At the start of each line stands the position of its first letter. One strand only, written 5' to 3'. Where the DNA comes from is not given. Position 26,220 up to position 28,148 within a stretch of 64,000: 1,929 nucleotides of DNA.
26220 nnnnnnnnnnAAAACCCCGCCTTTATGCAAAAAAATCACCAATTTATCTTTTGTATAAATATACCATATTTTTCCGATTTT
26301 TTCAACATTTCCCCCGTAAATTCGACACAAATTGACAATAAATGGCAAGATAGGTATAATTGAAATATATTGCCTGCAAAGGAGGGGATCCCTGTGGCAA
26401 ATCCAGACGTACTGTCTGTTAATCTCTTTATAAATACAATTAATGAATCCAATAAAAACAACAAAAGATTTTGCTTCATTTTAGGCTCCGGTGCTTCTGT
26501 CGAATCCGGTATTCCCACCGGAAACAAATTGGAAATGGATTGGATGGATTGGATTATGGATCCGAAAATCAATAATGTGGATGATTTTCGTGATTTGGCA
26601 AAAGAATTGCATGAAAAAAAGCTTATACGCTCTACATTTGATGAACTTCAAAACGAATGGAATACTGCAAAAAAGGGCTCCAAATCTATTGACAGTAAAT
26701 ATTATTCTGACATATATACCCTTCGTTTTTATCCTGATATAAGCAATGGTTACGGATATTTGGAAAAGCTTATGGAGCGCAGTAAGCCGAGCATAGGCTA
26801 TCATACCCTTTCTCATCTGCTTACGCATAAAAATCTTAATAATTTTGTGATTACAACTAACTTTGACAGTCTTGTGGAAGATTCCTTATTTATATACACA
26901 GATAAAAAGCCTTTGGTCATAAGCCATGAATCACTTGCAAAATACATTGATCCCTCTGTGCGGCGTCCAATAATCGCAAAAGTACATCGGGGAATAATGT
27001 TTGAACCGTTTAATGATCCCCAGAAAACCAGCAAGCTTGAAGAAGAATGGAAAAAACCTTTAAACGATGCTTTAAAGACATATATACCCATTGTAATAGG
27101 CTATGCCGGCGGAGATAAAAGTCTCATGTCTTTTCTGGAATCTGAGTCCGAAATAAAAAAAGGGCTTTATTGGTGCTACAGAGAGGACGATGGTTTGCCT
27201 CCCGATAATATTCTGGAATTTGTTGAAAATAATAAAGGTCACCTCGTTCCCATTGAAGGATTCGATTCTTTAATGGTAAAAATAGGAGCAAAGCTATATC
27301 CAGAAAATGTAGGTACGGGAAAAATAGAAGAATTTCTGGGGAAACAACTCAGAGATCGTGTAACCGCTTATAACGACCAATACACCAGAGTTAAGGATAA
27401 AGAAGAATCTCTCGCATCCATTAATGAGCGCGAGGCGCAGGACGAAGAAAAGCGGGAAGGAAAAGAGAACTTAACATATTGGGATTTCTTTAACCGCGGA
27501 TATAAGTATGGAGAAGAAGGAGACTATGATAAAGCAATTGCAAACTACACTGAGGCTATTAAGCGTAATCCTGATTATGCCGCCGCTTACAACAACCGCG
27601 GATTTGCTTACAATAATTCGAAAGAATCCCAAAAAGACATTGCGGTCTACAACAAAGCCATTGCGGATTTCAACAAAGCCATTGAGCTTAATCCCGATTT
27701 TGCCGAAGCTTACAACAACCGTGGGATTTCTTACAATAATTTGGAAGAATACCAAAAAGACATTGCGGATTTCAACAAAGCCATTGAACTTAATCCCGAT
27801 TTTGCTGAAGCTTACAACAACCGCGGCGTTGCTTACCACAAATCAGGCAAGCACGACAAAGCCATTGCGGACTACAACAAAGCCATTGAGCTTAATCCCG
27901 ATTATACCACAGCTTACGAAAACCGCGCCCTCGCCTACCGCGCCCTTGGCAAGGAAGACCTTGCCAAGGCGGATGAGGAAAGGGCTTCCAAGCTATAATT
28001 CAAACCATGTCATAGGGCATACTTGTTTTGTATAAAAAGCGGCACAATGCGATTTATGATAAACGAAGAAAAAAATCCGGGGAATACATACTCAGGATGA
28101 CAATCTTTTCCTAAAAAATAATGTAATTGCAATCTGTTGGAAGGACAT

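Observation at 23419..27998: Divergent gene pair: a 936-aa HD + GHKL ATPase protein and a SIR2-TPR protein, a candidate unnamed defence module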

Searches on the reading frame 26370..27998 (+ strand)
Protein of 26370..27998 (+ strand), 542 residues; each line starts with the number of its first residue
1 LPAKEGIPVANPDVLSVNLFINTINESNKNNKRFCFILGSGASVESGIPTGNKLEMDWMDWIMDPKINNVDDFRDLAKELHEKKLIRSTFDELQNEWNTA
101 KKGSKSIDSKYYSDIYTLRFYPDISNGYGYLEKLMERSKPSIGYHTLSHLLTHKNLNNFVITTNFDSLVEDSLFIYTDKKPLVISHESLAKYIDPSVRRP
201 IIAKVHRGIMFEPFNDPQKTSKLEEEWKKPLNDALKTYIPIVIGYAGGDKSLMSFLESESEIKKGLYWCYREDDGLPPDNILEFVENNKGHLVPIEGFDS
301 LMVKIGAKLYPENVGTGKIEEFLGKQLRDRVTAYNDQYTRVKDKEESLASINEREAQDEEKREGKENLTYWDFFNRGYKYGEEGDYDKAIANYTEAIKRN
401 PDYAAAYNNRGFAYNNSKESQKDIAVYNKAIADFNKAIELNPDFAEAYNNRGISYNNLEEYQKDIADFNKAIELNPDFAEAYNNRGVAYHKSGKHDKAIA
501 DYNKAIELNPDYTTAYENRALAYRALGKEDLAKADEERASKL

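Call 6: search_protein_families(library=pfam, proteins=[window:26370-27998:+], max_evalue=0.1)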
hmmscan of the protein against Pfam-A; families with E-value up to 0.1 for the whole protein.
window:26370-27998:+ (542 aa): 20 families
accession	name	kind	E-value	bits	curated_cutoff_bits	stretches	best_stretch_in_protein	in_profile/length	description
PF00515.34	TPR_1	-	1.2e-37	126.7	27.8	4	479-512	1-34/34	Tetratricopeptide repeat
PF13414.12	TPR_11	-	4.5e-37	125.9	26.8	4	488-527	3-42/42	TPR repeat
PF13431.12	TPR_17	-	1.4e-29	100.3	24.4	4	468-500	2-34/34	Tetratricopeptide repeat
PF13181.12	TPR_8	-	5.2e-27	92.1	25.7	3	479-512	1-34/34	Tetratricopeptide repeat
PF07719.23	TPR_2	-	7.3e-25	85.4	27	4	479-512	1-34/34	Tetratricopeptide repeat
PF13432.12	TPR_16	-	7.6e-22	77.9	32.7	4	377-432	4-59/65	Tetratricopeptide repeat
PF13424.12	TPR_12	-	4.7e-12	46.4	30.1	2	478-540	2-72/77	Tetratricopeptide repeat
PF13428.12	TPR_14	-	9.5e-11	41.7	23.5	2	480-520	2-42/44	Tetratricopeptide repeat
PF13371.12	TPR_9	-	2.2e-10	40.9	35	3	474-519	24-69/73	Tetratricopeptide repeat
PF01239.28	PPTA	-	1e-08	34.8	29.5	0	386-415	1-30/32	Protein prenyltransferase alpha subunit repeat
PF14559.12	TPR_19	-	2.2e-08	34.7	25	3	382-414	3-35/68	Tetratricopeptide repeat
PF13289.12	SIR2_2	-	5.5e-06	27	24.5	1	159-274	2-124/141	SIR2-like domain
PF13174.12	TPR_6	-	5.4e-05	24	26.3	0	485-511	6-32/33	Tetratricopeptide repeat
PF13429.12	TPR_15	-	0.00011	22.2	26.2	1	332-486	114-262/280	Tetratricopeptide repeat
PF12569.14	NatA_aux_su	-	0.00044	19.7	33.3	1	455-536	202-281/515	N-terminal acetyltransferase A, auxiliary subunit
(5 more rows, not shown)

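Call 7: search_protein_families(library=padloc, proteins=[window:26370-27998:+], max_evalue=0.1)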
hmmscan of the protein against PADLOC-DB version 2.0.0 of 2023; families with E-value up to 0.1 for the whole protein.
window:26370-27998:+ (542 aa): 12 families
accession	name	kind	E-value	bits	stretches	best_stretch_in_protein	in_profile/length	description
PDLC02420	Aga_SIR2-PNTD1-PNTD2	-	1.1e-39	134.5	1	28-306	15-290/1010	Class I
PDLC02384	pAgo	-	2.3e-33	113.5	1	14-327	4-311/1030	-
PDLC02419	Aga_SIR2-PNTD1-PNTD2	-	1.3e-29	101.3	1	29-306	3-280/558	Class I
PDLC02401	Aga_SIR2-PNTD1-PNTD2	-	1.7e-21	74.6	1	104-306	42-253/524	Class I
PDLC02402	Aga_SIR2-PNTD1-PNTD2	-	6.7e-18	62.2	1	30-304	11-284/876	Class I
PDLC05061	PDC-S65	-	1.3e-12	45.8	2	159-307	141-288/592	-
PDLC05060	PDC-S65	-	6.2e-06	23.4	1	137-308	28-197/503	-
PDLC04087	SIR2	-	3.8e-05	20.7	1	32-170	17-145/343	-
PDLC02907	TPR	-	0.00054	16.6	1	445-522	584-657/864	-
PDLC05063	PDC-S67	-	0.0049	14.3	0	496-528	112-144/203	-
PDLC04082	SIR2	-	0.0092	12.9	0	36-170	20-141/345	-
PDLC04081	SIR2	-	0.02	12.1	0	30-64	15-49/345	-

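Call 12: search_protein_families(library=ncbifam, proteins=[window:26370-27998:+], max_evalue=0.01)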
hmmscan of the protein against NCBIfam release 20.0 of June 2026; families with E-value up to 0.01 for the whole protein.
window:26370-27998:+ (542 aa): 22 families
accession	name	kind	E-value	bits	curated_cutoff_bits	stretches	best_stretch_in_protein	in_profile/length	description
NF040959.1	MamA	equivalog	3.6e-31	108.2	200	3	376-508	77-202/204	magnetosome protein MamA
NF008391.2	PRK11189.1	equivalog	1.8e-19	70.4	250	2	466-535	86-155/297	lipoprotein NlpI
TIGR02521.1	type_IV_pilW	equivalog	8.7e-16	58.2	154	2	427-534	47-156/234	type IV pilus biogenesis/stability protein PilW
NF033762.1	social_mot_Tgl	equivalog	2.3e-14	53.4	225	2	456-530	42-117/252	social motility TPR repeat lipoprotein Tgl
NF033758.1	gliding_GltE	equivalog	7.2e-14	51.6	225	2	428-523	239-334/411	adventurous gliding motility TPR repeat lipoprotein GltE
NF002725.1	PRK02603.1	equivalog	2.1e-13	50.6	143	3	447-540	37-133/173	photosystem I assembly protein Ycf3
TIGR02917.1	PEP_TPR_lipo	equivalog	2.1e-12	45.8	312.2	2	429-534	415-518/899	XrtA/PEP-CTERM system TPR-repeat protein PrsT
TIGR00990.1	3a0801s09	subfamily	3.1e-11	42.6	757.25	2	473-539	325-391/615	mitochondrial import receptor subunit TOM70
NF047558.1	TPR_END_plus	domain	1.6e-08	34.4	32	1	481-514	1-34/56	TPR end-of-group domain-containing protein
NF047507.1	TPR_BatC_Lepto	exception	1.2e-07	31.5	175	2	427-518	40-135/214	TPR repeat-containing protein BatC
NF033920.0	C39_PA2778_fam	equivalog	6.7e-06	25.7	150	2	428-510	173-255/255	PA2778 family cysteine peptidase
NF008520.0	PRK11447.1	equivalog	2.3e-05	22.4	858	1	451-513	275-337/1157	cellulose synthase complex outer membrane protein BcsC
NF007302.0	PRK09782.1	equivalog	6.1e-05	21.2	1223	1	429-536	597-701/990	phage receptor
NF047371.1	FlcA_CTERM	equivalog_domain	0.0001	21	300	1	341-516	326-510/646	periplasmic flagellar collar protein FlcA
NF008756.0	PRK11788.1-4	equivalog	0.00011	21.3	474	1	380-525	117-261/389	lipopolysaccharide assembly protein LapB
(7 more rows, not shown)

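Call 23: search_solved_structures(query=window:26394-27998:+, max_evalue=0.01)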
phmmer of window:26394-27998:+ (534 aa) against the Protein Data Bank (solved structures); distinct sequences matched with E-value up to 0.01: 162 (the best 60 are shown).
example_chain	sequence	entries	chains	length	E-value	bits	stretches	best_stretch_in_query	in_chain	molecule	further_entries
9qhb_A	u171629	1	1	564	5.8e-96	325.7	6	365-517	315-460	Engineered tetratricopeptide repeat protein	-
9qhc_A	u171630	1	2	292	1.1e-55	192.9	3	365-513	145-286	Engineered tetratricopeptide repeat protein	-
8bu0_A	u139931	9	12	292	1.8e-55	192.2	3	365-515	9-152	Consensus tetratricopeptide repeat protein | Crystal structure of an 8-repeat consensus TPR superhelix with Zinc. | Monomer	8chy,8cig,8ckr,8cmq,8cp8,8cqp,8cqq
7yeh_B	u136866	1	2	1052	9.8e-46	160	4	374-513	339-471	UDP-N-acetylglucosamine--peptide N-acetylglucosaminyltransferase 110 kDa subunit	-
7yea_A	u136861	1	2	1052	1.1e-45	159.8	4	374-513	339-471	UDP-N-acetylglucosamine--peptide N-acetylglucosaminyltransferase 110 kDa subunit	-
7ntf_A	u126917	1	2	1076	1.4e-45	159.5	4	374-512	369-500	Isoform 1 of UDP-N-acetylglucosamine--peptide N-acetylglucosaminyltransferase 110 kDa subu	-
7y4i_A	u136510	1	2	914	8.1e-37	130.6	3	369-504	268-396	Probable UDP-N-acetylglucosamine--peptide N-acetylglucosaminyltransferase SPINDLY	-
8dtf_A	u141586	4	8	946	9.7e-37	130.3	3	369-504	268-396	Probable UDP-N-acetylglucosamine--peptide N-acetylglucosaminyltransferase SPINDLY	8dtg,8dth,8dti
1w3b_A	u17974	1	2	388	9.6e-36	127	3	377-520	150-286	UDP-N-ACETYLGLUCOSAMINE--PEPTIDE N-ACETYLGLUCOSAMINYLTRANSFERASE 110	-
6eou_A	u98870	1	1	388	4.2e-35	124.9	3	377-520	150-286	UDP-N-acetylglucosamine--peptide N-acetylglucosaminyltransferase 110 kDa subunit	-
7obi_A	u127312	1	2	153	3.1e-24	89.1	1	367-513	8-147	CTPR-rv4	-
9pkq_A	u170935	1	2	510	8.9e-22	81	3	349-514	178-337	Mitochondrial import receptor subunit TOM70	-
7kdt_A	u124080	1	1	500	8.9e-22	81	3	349-514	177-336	Mitochondrial import receptor subunit TOM70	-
9yr4_A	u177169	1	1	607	1.5e-21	80.2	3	349-514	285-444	Mitochondrial import receptor subunit TOM70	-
7dhg_C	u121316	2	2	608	1.5e-21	80.2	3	349-514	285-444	Mitochondrial import receptor subunit TOM70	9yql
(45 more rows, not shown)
